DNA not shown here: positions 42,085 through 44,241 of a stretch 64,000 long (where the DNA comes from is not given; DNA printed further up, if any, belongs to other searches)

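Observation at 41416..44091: FkbH-like loader + ACP + GNAT module embedded antisense in the polysaccharide locus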

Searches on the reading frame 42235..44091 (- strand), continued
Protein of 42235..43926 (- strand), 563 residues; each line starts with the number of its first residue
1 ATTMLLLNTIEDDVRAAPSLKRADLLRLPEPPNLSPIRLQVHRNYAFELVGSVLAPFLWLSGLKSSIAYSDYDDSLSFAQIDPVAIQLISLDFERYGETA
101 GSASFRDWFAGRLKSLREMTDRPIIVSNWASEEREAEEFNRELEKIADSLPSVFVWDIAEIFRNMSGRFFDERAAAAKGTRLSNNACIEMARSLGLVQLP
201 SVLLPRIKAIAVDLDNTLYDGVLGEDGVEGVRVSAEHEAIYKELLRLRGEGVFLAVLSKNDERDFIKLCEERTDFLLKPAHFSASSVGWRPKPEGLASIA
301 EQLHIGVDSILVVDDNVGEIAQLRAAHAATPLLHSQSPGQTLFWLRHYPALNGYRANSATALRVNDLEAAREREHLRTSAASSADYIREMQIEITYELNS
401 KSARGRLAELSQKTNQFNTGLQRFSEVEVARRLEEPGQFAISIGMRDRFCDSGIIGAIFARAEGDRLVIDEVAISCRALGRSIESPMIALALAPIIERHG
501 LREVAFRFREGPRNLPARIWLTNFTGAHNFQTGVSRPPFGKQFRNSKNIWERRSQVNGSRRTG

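Call 48: search_protein_families(library=pfam, proteins=[L013:4228-7860:-, L056:8238-11285:-, L078:6585-9362:-, L012:12138-13895:+, L083:11827-14145:-, L068:11875-14139:+, L019:11852-13237:+, L003:10777-12069:+, L036:12493-13569:-, L011:11700-12500:+], max_evalue=0.001)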
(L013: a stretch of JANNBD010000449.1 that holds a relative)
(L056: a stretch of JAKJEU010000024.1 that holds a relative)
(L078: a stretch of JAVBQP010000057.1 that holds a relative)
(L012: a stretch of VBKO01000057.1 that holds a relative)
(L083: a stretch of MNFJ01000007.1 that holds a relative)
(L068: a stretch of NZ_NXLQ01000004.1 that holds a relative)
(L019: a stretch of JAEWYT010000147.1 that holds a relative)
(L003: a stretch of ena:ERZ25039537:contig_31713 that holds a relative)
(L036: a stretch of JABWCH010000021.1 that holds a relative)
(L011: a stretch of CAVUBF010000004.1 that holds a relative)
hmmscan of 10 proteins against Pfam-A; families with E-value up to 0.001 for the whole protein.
L013:4228-7860:- (1210 aa): 6 families
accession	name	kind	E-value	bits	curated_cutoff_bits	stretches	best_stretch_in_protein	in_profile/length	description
PF00353.25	HemolysinCabind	-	2e-53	178.3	23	11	185-218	2-35/36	RTX calcium-binding nonapeptide repeat (4 copies)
PF08548.17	Peptidase_M10_C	-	1e-33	117.2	20.7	4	347-443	81-173/193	Peptidase M10 serralysin C terminal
PF01839.29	FG-GAP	-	5.8e-27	93.5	22.1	2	1104-1129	5-35/37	FG-GAP repeat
PF13517.12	FG-GAP_3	-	5.3e-25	88.2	26.9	5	913-972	1-61/61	FG-GAP-like repeat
PF15139.11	CFAP95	-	3.3e-05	24.3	27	0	242-288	98-143/195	Protein CFAP95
PF02254.24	TrkA_N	-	0.00049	20.9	23.8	0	399-427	57-85/116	TrkA-N domain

L056:8238-11285:- (1015 aa): 1 family
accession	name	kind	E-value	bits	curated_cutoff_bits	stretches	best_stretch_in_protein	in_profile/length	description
PF13116.12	YhdP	-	6e-15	54.7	46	1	340-671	464-782/1224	YhdP protein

L078:6585-9362:- (925 aa): 4 families
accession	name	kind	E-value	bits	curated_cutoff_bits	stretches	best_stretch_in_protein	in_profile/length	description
PF01041.23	DegT_DnrJ_EryC1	-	8.8e-86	288.8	19.8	1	349-697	2-359/360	DegT/DnrJ/EryC1/StrS aminotransferase family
PF13302.13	Acetyltransf_3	-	9.3e-07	30.1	25.4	1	748-884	4-137/138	Acetyltransferase (GNAT) domain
PF00583.31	Acetyltransf_1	-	4.1e-05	24.3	20.7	1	782-884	18-116/116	Acetyltransferase (GNAT) family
PF13420.13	Acetyltransf_4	-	0.00045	20.7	24.3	1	793-887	43-137/155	Acetyltransferase (GNAT) domain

L012:12138-13895:+ (585 aa): 0 families

L083:11827-14145:- (772 aa): 1 family
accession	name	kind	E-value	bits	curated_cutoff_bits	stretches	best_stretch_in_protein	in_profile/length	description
PF12708.12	Pect-lyase_RHGA_epim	-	1.4e-12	48.3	27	1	238-321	10-99/213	Rhamnogalacturonase A/epimerase, pectate lyase-like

L068:11875-14139:+ (754 aa): 1 family
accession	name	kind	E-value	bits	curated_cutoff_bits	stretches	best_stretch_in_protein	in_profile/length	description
PF13576.12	Pentapeptide_3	-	6.2e-24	84.4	27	1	371-418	1-47/48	Pentapeptide repeats (9 copies)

L019:11852-13237:+ (461 aa): 0 families

L003:10777-12069:+ (430 aa): 2 families
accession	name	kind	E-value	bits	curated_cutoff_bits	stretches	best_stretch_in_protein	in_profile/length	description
PF00106.31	adh_short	-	1.4e-15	57.7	26.6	1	222-393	2-186/195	short chain dehydrogenase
PF13561.12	adh_short_C2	-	1.9e-08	34.7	27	1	230-376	6-161/236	Enoyl-(Acyl carrier protein) reductase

L036:12493-13569:- (358 aa): 2 families
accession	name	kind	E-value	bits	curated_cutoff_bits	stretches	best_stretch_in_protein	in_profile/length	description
PF09949.15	APP1_cat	-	8.7e-51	172.3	27.1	1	166-315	2-154/154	Phosphatidate phosphatase APP1, catalytic domain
PF08235.19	LNS2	-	4.7e-05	23.4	32.3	1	130-281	13-165/226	LNS2 (Lipin/Ned1/Smp2)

L011:11700-12500:+ (267 aa): 0 families

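Call 49: search_dna_similar(query=window:42235-43917:-, collection=plasmids, mode=protein, max_rows=40, rows=spread, max_evalue=1e-8)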
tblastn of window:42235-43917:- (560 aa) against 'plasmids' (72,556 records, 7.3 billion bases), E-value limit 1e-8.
Records with a match: 121; places in all: 123; records where one place covers at least 80% of the query: 0.
Best place of each record, by identity: <60% 121.
By first word of the organism name: Sinorhizobium 38; Streptomyces 23; Ralstonia 15; Clostridium 13; Rhodococcus 5; Rhizobium 4; Burkholderia 2; Methylosinus 2; Erwinia 2; Aquisphaera 1; and 16 more.
By predicted mobility (MOB-suite, as given by PLSDB): mobilizable 65; non-mobilizable 54; conjugative 2.
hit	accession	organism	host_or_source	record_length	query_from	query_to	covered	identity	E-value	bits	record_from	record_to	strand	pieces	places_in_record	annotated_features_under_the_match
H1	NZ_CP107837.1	Streptomyces sp. NBC_00523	-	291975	142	516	67%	32.6%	8e-32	139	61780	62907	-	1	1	HAD-IIIC family phosphatase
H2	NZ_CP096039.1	Rhodococcus pyridinivorans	cell culture,soil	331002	198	550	63%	30.9%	2e-28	128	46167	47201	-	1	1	type I polyketide synthase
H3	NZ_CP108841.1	Streptomyces chartreusis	-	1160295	168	534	66%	29.0%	2e-23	112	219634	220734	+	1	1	none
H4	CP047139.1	Ralstonia solanacearum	Potato,Single cell,tuber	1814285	204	526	58%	32.6%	9e-34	144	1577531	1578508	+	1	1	HAD-IIIC family phosphatase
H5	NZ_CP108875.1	Streptomyces sp. NBC_00826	-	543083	142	506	65%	28.8%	3e-26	121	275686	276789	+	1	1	HAD-IIIC family phosphatase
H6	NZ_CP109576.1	Streptomyces sp. NBC_01369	-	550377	142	506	65%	28.8%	3e-26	121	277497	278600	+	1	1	HAD-IIIC family phosphatase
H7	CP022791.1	Ralstonia solanacearum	Solanum tuberosum,single cell,Potato ...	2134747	205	526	57%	32.4%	1e-33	144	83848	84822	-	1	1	hypothetical protein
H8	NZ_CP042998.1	Aquisphaera giovannonii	-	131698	202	518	57%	32.5%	1e-31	138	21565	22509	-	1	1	HAD-IIIC family phosphatase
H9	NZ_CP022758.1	Ralstonia solanacearum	Solanum tuberosum,single cell,Potato ...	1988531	205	526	57%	31.8%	3e-32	140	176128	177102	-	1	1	none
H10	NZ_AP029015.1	Ralstonia pseudosolanacearum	-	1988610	205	526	57%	31.8%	3e-32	140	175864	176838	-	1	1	none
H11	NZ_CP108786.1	Embleya sp. NBC_00888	-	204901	202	531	59%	30.7%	2e-22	109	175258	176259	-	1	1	FkbM family methyltransferase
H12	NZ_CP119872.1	Methylosinus trichosporium OB3b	Whole Organism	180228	205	496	52%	33.4%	1e-22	110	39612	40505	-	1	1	HAD-IIIC family phosphatase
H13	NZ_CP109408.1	Kitasatospora sp. NBC_01519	-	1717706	202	514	56%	30.8%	1e-21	107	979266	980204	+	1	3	record has no annotation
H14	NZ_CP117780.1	Burkholderia sp. FERM BP-3421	soil sample,soil sample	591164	195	539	62%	27.7%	3e-26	121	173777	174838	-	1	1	SDR family NAD(P)-dependent oxidoreductase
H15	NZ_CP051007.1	Streptomyces griseofuscus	-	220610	202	524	58%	29.3%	4e-24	115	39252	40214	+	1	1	HAD-IIIC family phosphatase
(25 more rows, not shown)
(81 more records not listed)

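Call 50: get_annotated_region(hit=H15, flank=7000)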
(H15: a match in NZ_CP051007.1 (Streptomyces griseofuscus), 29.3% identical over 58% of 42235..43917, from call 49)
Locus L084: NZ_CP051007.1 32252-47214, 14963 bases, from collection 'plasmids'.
description: Streptomyces griseofuscus strain DSM 40191 plasmid pSGRIFU1, complete sequence
organism: Streptomyces griseofuscus (NCBI taxid 146922)
taxonomy: Bacteria; Actinomycetota; Actinomycetes; Kitasatosporales; Streptomycetaceae; Streptomyces; Streptomyces griseofuscus
host: -; source: -; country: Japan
typing (MOB-suite, as given by PLSDB): mobilizable; replicon rep_cluster_1915; relaxase MOBF
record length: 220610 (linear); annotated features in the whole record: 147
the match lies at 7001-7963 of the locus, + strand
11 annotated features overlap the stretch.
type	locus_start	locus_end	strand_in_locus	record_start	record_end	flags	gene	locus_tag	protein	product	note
CDS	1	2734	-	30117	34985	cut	-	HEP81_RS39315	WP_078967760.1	beta-ketoacyl synthase N-terminal-like domain-containing protein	-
CDS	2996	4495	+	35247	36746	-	-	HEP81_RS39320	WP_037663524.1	SDR family NAD(P)-dependent oxidoreductase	-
CDS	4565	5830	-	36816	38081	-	-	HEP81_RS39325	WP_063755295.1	MFS transporter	GO:0055085 - transmembrane transport [Evidence IEA]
CDS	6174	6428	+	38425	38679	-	-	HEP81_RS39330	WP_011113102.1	acyl carrier protein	-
CDS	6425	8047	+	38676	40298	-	-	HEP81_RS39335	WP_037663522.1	HAD-IIIC family phosphatase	-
CDS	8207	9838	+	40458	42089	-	-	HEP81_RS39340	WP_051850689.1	PQQ-binding-like beta-propeller repeat protein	-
CDS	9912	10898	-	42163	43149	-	rfbB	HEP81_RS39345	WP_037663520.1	dTDP-glucose 4,6-dehydratase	GO:0019305 - dTDP-rhamnose biosynthetic process [Evidence IEA]; GO:0009243 - O antigen biosynthetic process [Evidence ...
CDS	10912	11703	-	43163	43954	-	-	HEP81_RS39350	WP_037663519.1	alpha/beta fold hydrolase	-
CDS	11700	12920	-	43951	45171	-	-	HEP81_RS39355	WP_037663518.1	cytochrome P450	-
CDS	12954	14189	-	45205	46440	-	-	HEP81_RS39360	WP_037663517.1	class I SAM-dependent methyltransferase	-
CDS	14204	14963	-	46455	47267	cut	-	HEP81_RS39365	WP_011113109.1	methyltransferase domain-containing protein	-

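Call 51: get_annotated_region(hit=H1, flank=7000)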
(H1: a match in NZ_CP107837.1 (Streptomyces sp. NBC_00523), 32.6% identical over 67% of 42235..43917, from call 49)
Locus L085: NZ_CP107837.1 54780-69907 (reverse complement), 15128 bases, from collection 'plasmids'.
description: Streptomyces sp. NBC_00523 plasmid unnamed1, complete sequence
organism: Streptomyces sp. NBC_00523 (NCBI taxid 2975765)
taxonomy: Bacteria; Actinomycetota; Actinomycetes; Kitasatosporales; Streptomycetaceae; Streptomyces; Streptomyces sp. NBC 00523
host: -; source: -; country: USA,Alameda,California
typing (MOB-suite, as given by PLSDB): non-mobilizable
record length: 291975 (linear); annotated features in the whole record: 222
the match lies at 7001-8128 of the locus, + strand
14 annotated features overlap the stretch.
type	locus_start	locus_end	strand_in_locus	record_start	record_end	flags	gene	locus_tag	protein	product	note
CDS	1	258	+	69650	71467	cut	-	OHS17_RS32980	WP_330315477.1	fatty acyl-AMP ligase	-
CDS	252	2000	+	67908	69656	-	-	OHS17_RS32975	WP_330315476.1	acyl-CoA dehydrogenase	-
CDS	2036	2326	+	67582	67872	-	-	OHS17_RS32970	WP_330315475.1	acyl carrier protein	-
CDS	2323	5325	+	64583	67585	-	-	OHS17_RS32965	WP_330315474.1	beta-ketoacyl synthase N-terminal-like domain-containing protein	-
CDS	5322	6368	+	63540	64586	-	-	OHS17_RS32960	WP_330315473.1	3-oxoacyl-ACP synthase III family protein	-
CDS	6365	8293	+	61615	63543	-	-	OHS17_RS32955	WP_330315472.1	HAD-IIIC family phosphatase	-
CDS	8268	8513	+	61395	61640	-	-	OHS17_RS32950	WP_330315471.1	acyl carrier protein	GO:0006633 - fatty acid biosynthetic process [Evidence IEA]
CDS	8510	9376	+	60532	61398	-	-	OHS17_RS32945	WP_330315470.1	4'-phosphopantetheinyl transferase superfamily protein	-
CDS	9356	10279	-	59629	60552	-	-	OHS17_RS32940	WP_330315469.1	AfsA-related hotdog domain-containing protein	-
CDS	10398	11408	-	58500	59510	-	-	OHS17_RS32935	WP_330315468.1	helix-turn-helix transcriptional regulator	GO:0006355 - regulation of DNA-templated transcription [Evidence IEA]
CDS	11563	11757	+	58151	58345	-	-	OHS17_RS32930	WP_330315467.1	hypothetical protein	-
CDS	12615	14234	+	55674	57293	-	-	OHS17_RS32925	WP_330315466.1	acyl-CoA carboxylase subunit beta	-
CDS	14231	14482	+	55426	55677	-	-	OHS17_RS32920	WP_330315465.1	acyl-CoA carboxylase epsilon subunit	-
CDS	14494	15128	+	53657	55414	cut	-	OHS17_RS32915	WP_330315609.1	biotin carboxylase N-terminal domain-containing protein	-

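Call 52: get_annotated_region(hit=H5, flank=7000)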
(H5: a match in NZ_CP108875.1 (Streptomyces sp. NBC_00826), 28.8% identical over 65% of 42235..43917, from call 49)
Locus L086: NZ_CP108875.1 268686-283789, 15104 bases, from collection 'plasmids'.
description: Streptomyces sp. NBC_00826 plasmid unnamed2, complete sequence
organism: Streptomyces sp. NBC_00826 (NCBI taxid 2975845)
taxonomy: Bacteria; Actinomycetota; Actinomycetes; Kitasatosporales; Streptomycetaceae; Streptomyces; Streptomyces sp. NBC 00826
host: -; source: -; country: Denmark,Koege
typing (MOB-suite, as given by PLSDB): non-mobilizable
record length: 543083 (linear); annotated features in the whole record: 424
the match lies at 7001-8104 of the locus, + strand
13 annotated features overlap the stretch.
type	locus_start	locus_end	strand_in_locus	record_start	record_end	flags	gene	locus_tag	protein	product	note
CDS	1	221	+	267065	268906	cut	-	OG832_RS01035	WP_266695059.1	fatty acyl-AMP ligase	-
CDS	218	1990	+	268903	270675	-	-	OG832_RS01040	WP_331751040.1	acyl-CoA dehydrogenase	-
CDS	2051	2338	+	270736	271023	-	-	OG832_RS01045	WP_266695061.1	acyl carrier protein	-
CDS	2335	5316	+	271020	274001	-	-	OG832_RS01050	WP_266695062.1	beta-ketoacyl synthase N-terminal-like domain-containing protein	-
CDS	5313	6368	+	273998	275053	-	-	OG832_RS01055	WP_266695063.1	3-oxoacyl-ACP synthase III family protein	-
CDS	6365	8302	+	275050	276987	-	-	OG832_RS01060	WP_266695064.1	HAD-IIIC family phosphatase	-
CDS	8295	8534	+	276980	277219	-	-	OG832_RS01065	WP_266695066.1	acyl carrier protein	-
CDS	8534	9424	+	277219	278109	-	-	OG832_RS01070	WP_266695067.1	4'-phosphopantetheinyl transferase superfamily protein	-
CDS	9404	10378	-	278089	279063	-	-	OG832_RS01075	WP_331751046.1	AfsA-related hotdog domain-containing protein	-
CDS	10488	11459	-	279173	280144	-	-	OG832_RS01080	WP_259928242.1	hypothetical protein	-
CDS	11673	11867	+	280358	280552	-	-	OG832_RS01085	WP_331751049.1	hypothetical protein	-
CDS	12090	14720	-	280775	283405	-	-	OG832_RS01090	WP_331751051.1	LuxR family transcriptional regulator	-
CDS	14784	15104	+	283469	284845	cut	-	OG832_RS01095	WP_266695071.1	MFS transporter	GO:0055085 - transmembrane transport [Evidence IEA]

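Call 53: get_annotated_region(hit=H2, flank=3000)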
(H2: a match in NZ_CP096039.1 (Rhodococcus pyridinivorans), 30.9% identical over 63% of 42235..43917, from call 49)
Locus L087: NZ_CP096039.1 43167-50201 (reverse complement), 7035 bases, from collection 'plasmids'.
description: Rhodococcus pyridinivorans strain Y6 plasmid unnamed4, complete sequence
organism: Rhodococcus pyridinivorans (NCBI taxid 103816)
taxonomy: Bacteria; Actinomycetota; Actinomycetes; Mycobacteriales; Nocardiaceae; Rhodococcus; Rhodococcus pyridinivorans
host: -; source: cell culture,soil; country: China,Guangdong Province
typing (MOB-suite, as given by PLSDB): non-mobilizable; replicon rep_cluster_261
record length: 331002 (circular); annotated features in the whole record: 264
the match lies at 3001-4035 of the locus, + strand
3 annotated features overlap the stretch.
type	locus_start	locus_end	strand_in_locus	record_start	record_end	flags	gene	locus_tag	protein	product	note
CDS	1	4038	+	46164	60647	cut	-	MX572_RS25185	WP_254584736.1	type I polyketide synthase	-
CDS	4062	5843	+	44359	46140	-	-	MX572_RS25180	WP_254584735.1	thioester reductase domain-containing protein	-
CDS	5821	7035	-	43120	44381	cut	-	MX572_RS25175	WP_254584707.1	IS3 family transposase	-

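Call 54: get_annotated_region(hit=H14, flank=3000)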
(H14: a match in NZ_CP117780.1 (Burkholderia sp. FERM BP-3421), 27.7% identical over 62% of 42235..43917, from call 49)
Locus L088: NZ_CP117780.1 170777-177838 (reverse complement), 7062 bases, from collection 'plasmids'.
description: Burkholderia sp. FERM BP-3421 plasmid p1, complete sequence
organism: Burkholderia sp. FERM BP-3421 (NCBI taxid 1494466)
taxonomy: Bacteria; Pseudomonadota; Betaproteobacteria; Burkholderiales; Burkholderiaceae; Burkholderia; Burkholderia sp. FERM BP-3421
host: -; source: soil sample,soil sample; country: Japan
typing (MOB-suite, as given by PLSDB): non-mobilizable
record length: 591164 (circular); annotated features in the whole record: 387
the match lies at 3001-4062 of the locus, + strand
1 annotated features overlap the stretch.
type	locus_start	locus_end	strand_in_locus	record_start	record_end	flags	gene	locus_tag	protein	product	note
CDS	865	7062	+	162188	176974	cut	-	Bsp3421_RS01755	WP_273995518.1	SDR family NAD(P)-dependent oxidoreductase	-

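Call 62: search_protein_families(library=ncbifam, proteins=[L003:6273-7373:-, L002:9909-10490:+, L002:10477-10905:+, L002:10902-11621:-, L002:9677-9919:+], max_evalue=0.00001)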
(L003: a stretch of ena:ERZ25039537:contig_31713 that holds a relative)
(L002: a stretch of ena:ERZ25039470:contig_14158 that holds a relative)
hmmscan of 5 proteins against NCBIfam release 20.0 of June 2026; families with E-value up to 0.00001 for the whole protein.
L003:6273-7373:- (366 aa): 12 families
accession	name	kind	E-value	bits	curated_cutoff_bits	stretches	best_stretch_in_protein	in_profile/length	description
TIGR03588.1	PseC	equivalog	6.9e-65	219.4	423.5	1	22-365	16-379/380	UDP-4-amino-4,6-dideoxy-N-acetyl-beta-L-altrosamine transaminase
NF008658.2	PRK11658.1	equivalog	4.1e-59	200.1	631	1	21-365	18-376/379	UDP-4-amino-4-deoxy-L-arabinose aminotransferase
NF008687.0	PRK11706.1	equivalog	5.9e-54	183.2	375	1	71-364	66-372/375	dTDP-4-amino-4,6-dideoxygalactose transaminase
TIGR04181.1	NHT_00031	hypoth_equivalog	6.4e-53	179.9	420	1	24-311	17-326/359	LegC family aminotransferase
TIGR04427.1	PLP_DesI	equivalog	7e-53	180.1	650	1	17-358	32-375/390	dTDP-4-dehydro-6-deoxyglucose aminotransferase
TIGR02379.1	ECA_wecE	subfamily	7.9e-43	146.6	434.85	1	72-364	67-373/376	dTDP-4-amino-4,6-dideoxy-D-glucose transaminase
NF011936.0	PRK15407.1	equivalog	5.2e-40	137.5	423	1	30-215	59-251/440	lipopolysaccharide biosynthesis protein RfbH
NF005816.0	PRK07682.1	equivalog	1.7e-08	33.5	620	1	55-159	95-204/390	aminotransferase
NF041364.1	GntC_guanitoxin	equivalog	8.3e-08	31.5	415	1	73-158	81-174/356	guanitoxin biosynthesis PLP-dependent (S)-gamma-hydroxy-L-arginine cyclodehydratase GntC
NF004621.0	PRK05957.1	equivalog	5.4e-07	28.7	498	1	74-145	111-177/389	pyridoxal phosphate-dependent aminotransferase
NF005871.0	PRK07811.1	equivalog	1.4e-06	27.1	513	1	39-213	64-236/389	cystathionine gamma-synthase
NF004770.0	PRK06108.1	subfamily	3.2e-06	26.2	422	1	52-158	97-198/396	pyridoxal phosphate-dependent aminotransferase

L002:9909-10490:+ (193 aa): 1 family
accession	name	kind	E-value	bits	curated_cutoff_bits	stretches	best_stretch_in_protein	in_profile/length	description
TIGR03585.1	PseH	equivalog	1.5e-08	34.9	93.1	1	13-154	2-143/156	UDP-4-amino-4,6-dideoxy-N-acetyl-beta-L-altrosamine N-acetyltransferase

L002:10477-10905:+ (142 aa): 0 families

L002:10902-11621:- (239 aa): 1 family
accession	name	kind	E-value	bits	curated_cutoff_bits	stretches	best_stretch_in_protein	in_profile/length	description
TIGR01983.1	UbiG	equivalog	1.9e-08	33.9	102.95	1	26-203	36-216/228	bifunctional 2-polyprenyl-6-hydroxyphenol methylase/3-demethylubiquinol 3-O-methyltransferase UbiG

L002:9677-9919:+ (80 aa): 3 families
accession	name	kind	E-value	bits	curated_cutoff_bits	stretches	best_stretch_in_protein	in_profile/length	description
NF002148.0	PRK00982.1-2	subfamily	1.6e-08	34.3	71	1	6-78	9-78/79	acyl carrier protein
TIGR00517.1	acyl_carrier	equivalog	1.3e-07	31.4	70.45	1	6-77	8-76/77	acyl carrier protein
NF002150.0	PRK00982.1-4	subfamily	3.8e-07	30.2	66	1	4-78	4-79/80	acyl carrier protein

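Call 63: search_solved_structures(query=L002:9909-10490:+, max_evalue=0.01)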
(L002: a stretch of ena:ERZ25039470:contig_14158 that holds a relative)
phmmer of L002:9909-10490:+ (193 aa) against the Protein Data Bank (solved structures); distinct sequences matched with E-value up to 0.01: 2.
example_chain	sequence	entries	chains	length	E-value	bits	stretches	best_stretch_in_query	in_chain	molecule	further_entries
5kta_A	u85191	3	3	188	3.7e-21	79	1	12-153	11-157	FdhC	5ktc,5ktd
2z0z_A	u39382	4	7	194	0.00028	24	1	13-180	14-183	Putative uncharacterized protein TTHA1799 | Ribosomal-protein-alanine acetyltransferase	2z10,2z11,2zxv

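Call 78: predict_structure(alignment_id=A2)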
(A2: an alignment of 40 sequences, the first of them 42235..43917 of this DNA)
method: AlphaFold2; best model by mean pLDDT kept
length: 560 residues; sequences in the alignment: 40
mean_pLDDT: 88.1   pTM: 0.87
mean pLDDT of the five models: 88.1, 87.9, 87.2, 85.9, 85.9
residues with pLDDT >= 90: 361; 70-90: 148; 50-70: 36; < 50: 15
segments of 3 or more residues with pLDDT < 50: 535-539, 549-551, 555-560
pLDDT, mean of each block of 10 residues (from residue 1): 62 84 92 97 96 94 95 91 96 84 95 96 95 94 94 95 90 87 96 95 94 95 94 97 91 96 94 93 95 95 93 95 94 93 93 70 81 87 87 92 89 83 95 94 89 94 92 79 90 87 87 88 70 51 50 40
secondary structure, 60 per line:
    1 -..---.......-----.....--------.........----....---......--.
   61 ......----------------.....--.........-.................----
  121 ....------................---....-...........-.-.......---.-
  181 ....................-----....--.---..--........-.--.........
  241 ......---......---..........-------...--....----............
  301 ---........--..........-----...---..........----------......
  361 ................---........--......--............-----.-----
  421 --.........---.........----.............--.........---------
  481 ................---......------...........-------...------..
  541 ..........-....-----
elements in order: H7-13 H19-23 E32-40 H45-48 H52-57 E60-66 E83-87 H90-98 H100-116 E121-124 H131-146 E150-153 H155-165 H169-175 H181-200 E206-209 H220-227 H232-246 E250-255 H259-268 E281-284 H289-300 E307-311 H314-323 E329-331 H335-344 H355-376 H380-387 E390-395 H398-409 H423-431 E435-443 E448-460 E463-471 H481-496 E500-505 H512-522 E530-532 H539-550 E552-555
